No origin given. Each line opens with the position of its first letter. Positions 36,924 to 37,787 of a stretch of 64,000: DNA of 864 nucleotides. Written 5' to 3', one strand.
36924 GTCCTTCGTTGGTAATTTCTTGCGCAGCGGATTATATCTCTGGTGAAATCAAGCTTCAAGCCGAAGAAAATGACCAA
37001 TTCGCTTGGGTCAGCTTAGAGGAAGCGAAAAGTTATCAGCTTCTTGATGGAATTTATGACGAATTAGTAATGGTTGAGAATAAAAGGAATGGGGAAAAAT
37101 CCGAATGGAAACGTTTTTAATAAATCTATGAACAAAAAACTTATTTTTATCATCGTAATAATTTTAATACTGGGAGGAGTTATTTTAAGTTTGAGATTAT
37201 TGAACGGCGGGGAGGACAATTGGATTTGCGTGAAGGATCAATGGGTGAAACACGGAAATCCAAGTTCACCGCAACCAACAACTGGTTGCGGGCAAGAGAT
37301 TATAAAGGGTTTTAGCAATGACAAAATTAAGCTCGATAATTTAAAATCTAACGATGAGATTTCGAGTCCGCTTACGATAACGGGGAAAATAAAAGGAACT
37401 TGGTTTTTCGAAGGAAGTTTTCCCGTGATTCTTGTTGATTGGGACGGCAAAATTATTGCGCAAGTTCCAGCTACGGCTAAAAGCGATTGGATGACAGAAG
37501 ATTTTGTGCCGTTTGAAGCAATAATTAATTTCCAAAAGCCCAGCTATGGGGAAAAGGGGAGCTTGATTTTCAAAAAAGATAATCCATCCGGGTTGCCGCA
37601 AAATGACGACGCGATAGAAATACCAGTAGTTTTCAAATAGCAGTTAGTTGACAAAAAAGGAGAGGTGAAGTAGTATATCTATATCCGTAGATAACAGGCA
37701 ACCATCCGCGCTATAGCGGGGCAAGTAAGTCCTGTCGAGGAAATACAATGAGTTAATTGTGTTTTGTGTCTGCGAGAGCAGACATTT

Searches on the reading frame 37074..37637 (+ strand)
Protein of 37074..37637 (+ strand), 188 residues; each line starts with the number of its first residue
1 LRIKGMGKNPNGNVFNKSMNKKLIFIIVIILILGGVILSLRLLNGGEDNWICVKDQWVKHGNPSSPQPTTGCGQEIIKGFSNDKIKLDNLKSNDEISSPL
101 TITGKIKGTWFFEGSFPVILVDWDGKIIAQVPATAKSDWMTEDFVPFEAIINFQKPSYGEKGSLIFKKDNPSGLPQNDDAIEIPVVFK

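Call 6: search_protein_families(library=pfam, proteins=[window:37074-37637:+], max_evalue=0.01)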
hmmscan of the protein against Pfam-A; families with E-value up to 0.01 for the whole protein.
window:37074-37637:+ (188 aa): 1 family
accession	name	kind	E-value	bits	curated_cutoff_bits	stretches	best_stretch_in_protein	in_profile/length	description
PF10648.15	Gmad2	-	1.2e-10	42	25.7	1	92-171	9-82/86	Immunoglobulin-like domain of bacterial spore germination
